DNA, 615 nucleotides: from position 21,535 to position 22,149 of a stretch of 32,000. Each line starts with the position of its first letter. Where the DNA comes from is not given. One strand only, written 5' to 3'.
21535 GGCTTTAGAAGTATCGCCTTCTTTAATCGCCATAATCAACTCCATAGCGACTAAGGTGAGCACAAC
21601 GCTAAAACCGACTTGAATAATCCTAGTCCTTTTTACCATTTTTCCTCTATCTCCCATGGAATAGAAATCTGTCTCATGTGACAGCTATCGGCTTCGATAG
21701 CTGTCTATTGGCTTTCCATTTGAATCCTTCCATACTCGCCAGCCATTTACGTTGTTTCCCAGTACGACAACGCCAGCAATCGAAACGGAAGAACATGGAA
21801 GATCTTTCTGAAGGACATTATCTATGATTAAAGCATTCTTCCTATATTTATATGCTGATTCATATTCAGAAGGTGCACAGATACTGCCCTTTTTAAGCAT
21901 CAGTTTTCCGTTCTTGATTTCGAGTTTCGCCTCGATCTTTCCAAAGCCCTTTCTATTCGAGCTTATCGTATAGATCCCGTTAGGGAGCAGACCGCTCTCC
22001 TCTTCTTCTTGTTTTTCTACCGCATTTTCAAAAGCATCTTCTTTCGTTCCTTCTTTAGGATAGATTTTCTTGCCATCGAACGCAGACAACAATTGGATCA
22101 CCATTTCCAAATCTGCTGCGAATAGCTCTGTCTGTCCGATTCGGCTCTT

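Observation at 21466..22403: Terminator-insulated antisense two-gene module: T5orf172/GIY-YIG-DUF4357 protein plus a tiny 2-TM protein (candidate prophage-encoded defence or exclusion system)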

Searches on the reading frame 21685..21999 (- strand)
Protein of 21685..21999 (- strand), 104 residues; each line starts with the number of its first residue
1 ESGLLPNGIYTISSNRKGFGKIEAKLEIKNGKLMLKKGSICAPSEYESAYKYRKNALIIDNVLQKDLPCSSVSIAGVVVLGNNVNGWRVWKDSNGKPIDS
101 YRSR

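Call 72: search_solved_structures(query=A5, max_evalue=10, show_alignments=0)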
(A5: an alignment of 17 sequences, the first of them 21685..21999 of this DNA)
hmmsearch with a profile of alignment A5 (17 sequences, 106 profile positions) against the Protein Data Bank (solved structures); distinct sequences matched with E-value up to 10: 8.
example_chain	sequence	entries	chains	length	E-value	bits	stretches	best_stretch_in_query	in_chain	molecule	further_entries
8g8w_A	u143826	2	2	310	0.19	14.7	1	40-74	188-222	Mitochondrial brown fat uncoupling protein 1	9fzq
8hbv_A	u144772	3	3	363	0.23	14.4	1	40-74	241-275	Mitochondrial brown fat uncoupling protein 1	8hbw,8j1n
12oz_A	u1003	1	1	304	0.28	14.2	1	50-75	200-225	Mitochondrial carrier homolog 2,Mitochondrial brown fat uncoupling protein 1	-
12pb_A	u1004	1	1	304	0.28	14.2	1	50-75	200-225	Mitochondrial carrier homolog 2,Mitochondrial brown fat uncoupling protein 1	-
12oy_A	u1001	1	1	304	0.28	14.1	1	50-75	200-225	Mitochondrial carrier homolog 2,Mitochondrial brown fat uncoupling protein 1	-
1nby_C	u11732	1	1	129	0.37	13.8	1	51-93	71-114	Lysozyme C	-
6p4b_C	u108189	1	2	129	0.97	12.4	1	61-93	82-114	Lysozyme C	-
1nbz_C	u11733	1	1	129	1.2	12.1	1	50-93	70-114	Lysozyme C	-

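Call 79: predict_structure(alignment_id=A5)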
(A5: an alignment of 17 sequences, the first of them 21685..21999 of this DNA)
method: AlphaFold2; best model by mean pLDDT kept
length: 104 residues; sequences in the alignment: 17
mean_pLDDT: 91.9   pTM: 0.84
mean pLDDT of the five models: 91.9, 91.1, 81.3, 79.7, 75.5
residues with pLDDT >= 90: 80; 70-90: 20; 50-70: 4; < 50: 0
segments of 3 or more residues with pLDDT < 50: none
pLDDT, mean of each block of 10 residues (from residue 1): 84 93 96 96 88 92 96 95 93 93 73
secondary structure, 60 per line:
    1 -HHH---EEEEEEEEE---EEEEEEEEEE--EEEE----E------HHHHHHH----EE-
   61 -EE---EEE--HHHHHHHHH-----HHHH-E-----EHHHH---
elements in order: E8-16 E20-29 E32-35 H47-53 E67-69 H72-80 H86-89 H98-101

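Call 81: fold_search(model_id=the predicted structure, library=pdb)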
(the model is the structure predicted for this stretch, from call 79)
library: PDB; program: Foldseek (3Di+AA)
matches with E <= 10: 334; with E <= 0.001: 0
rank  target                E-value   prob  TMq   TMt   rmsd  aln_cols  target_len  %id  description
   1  3ex7_E                7.9e-01  0.14  0.24  0.19   8.3        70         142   18  The crystal structure of EJC in its transition state (released 2008-12-09)
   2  4pte_B                8.4e-01  0.07  0.21  0.10   8.0        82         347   12  Structure of a carvoxamide compound (15) (N-[4-(ISOQUINOLIN-7-YL)PYRIDIN-2-YL]CYCLOPROPANECARBOXAMIDE) to GSK3b (released 2015-04-08)
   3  9pe9_A                1.1e+00  0.09  0.24  0.11   6.4        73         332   12  GSK3beta in complex with compound 6 (released 2025-12-17)
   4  4ptg_B                1.1e+00  0.06  0.21  0.10   8.2        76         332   18  Structure of a carboxamine compound (26) (2-{2-[(CYCLOPROPYLCARBONYL)AMINO]PYRIDIN-4-YL}-4-METHOXYPYRIMIDINE-5-CARBOXA (released 2015-04-08)
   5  8ohn_A                1.3e+00  0.01  0.10  0.02  14.4       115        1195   11  Human Coronavirus HKU1 spike glycoprotein (released 2023-08-02)
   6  4ptc_A                1.5e+00  0.07  0.23  0.11   6.7        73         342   11  Structure of a carboxamide compound (3) (2-{2-[(CYCLOPROPYLCARBONYL)AMINO]PYRIDIN-4-YL}-4-OXO-4H-1LAMBDA~4~,3-THIAZOLE (released 2015-04-08)
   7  5f94_A                1.6e+00  0.05  0.19  0.08   6.7        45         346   13  Crystal structure of GSK3b in complex with Compound 15: 2-[(cyclopropylcarbonyl)amino]-N-(4-methoxypyridin-3-yl)pyridi (released 2016-02-03)
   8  8djd_B                1.6e+00  0.04  0.21  0.10   8.5        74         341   15  CRYSTAL STRUCTURE OF GLYCOGEN SYNTHASE KINASE 3 BETA COMPLEXED WITH 3-[(CYCLOPROPYLMETHYL)AMINO] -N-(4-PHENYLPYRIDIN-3 (released 2023-03-22)
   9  4pte_A                1.7e+00  0.06  0.21  0.10   8.5        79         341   18  Structure of a carvoxamide compound (15) (N-[4-(ISOQUINOLIN-7-YL)PYRIDIN-2-YL]CYCLOPROPANECARBOXAMIDE) to GSK3b (released 2015-04-08)
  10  5k5n_B                1.8e+00  0.04  0.20  0.10   6.8        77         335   13  Crystal structure of GSK-3beta complexed with PF-04802367, a highly selective brain-penetrant kinase inhibitor (released 2016-09-21)
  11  8qji                  1.8e+00  0.03  0.19  0.10  10.9        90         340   16  Crystal structure of GSK3b in complex with N-(4-(5-(1,2,4-oxadiazol-3-yl)thiophen-2-yl)pyridin-2-yl)cyclopropanecarboxam (released 2024-09-04)
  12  5kpl_B                1.9e+00  0.06  0.22  0.11   6.7        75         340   13  Glycogen Synthase Kinase 3 beta Complexed with BRD0705 (released 2018-03-14)
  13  7u2z_A                1.9e+00  0.05  0.21  0.10   7.9        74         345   12  Crystal structure of human GSK3B in complex with G12 (released 2022-04-27)
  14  6ie7_A                1.9e+00  0.03  0.19  0.16  11.2        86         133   15  Crystal structure of ADCP1 tandem Agenet domain 1-2 in complex with H3K9me2 (released 2019-01-16)
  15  4ptc_B                2.0e+00  0.04  0.21  0.10   8.7        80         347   15  Structure of a carboxamide compound (3) (2-{2-[(CYCLOPROPYLCARBONYL)AMINO]PYRIDIN-4-YL}-4-OXO-4H-1LAMBDA~4~,3-THIAZOLE (released 2015-04-08)
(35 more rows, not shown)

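Call 99: search_protein_representatives(alignment_id=A5)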
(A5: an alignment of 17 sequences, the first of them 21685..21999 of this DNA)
Query: 17 sequences, 106 profile positions. Proteins with E-value up to 0.001 (for the whole library): 1640; up to 1e-10: 262; up to 1e-30: 12. The best 150 are listed.
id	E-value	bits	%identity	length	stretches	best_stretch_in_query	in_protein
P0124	2.0e-48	178.7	-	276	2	2-105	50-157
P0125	3.6e-38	145.7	-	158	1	2-105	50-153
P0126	5.0e-38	145.2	-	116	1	2-105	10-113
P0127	5.1e-36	138.8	-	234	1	2-103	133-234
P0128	2.3e-35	136.7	-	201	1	4-104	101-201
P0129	3.0e-35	136.3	-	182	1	2-104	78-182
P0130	4.3e-35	135.8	-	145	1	2-105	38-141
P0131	7.9e-35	134.9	-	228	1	2-104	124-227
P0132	6.7e-32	125.5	-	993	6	22-104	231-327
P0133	1.4e-31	124.5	-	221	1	4-105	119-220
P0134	1.8e-31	124.2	-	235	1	4-103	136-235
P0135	3.0e-31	123.4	-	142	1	6-102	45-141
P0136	1.4e-30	121.3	-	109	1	4-105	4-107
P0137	3.3e-30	120.1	-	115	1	2-105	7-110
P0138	7.2e-29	115.8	-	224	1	3-105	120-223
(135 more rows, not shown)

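Call 101: search_protein_families(library=pfam, alignment_id=A7, max_evalue=0.0001)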
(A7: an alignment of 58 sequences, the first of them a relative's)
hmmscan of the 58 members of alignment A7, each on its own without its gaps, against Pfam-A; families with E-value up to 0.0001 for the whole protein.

A. member 1, P0124 (276 aa): 1 family
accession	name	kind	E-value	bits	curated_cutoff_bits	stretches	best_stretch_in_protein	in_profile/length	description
PF14267.11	DUF4357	-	2.9e-17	62.8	38.4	1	113-149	17-53/54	Domain of unknown function (DUF4357)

B. families by the number of members that match (of 58 scanned): 14 families
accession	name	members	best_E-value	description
PF14267.11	DUF4357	57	9.7e-78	Domain of unknown function (DUF4357)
PF18755.6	RAMA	25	2.6e-96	Restriction Enzyme Adenine Methylase Associated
PF10544.15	T5orf172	8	5.4e-13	T5orf172 domain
PF13455.12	MUG113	6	5.1e-10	Meiotically up-regulated gene 113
PF01541.30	GIY-YIG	3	3.1e-06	GIY-YIG catalytic domain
PF11149.13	DUF2924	2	7.6e-09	Protein of unknown function (DUF2924)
PF04545.22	Sigma70_r4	1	2.7e-15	Sigma-70, region 4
PF18731.6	HEPN_Swt1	1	3e-12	Swt1-like HEPN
PF04542.20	Sigma70_r2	1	3.8e-11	Sigma-70 region 2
PF18899.5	DUF5655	1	1.5e-08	Domain of unknown function (DUF5655)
PF24406.1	nSTAND_NTPase4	1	2.1e-06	Novel STAND NTPase 4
PF20024.5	DUF6432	1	1.6e-05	Family of unknown function (DUF6432)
PF14164.11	YqzH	1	6.1e-05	YqzH-like protein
PF13676.11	TIR_2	1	8.4e-05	TIR domain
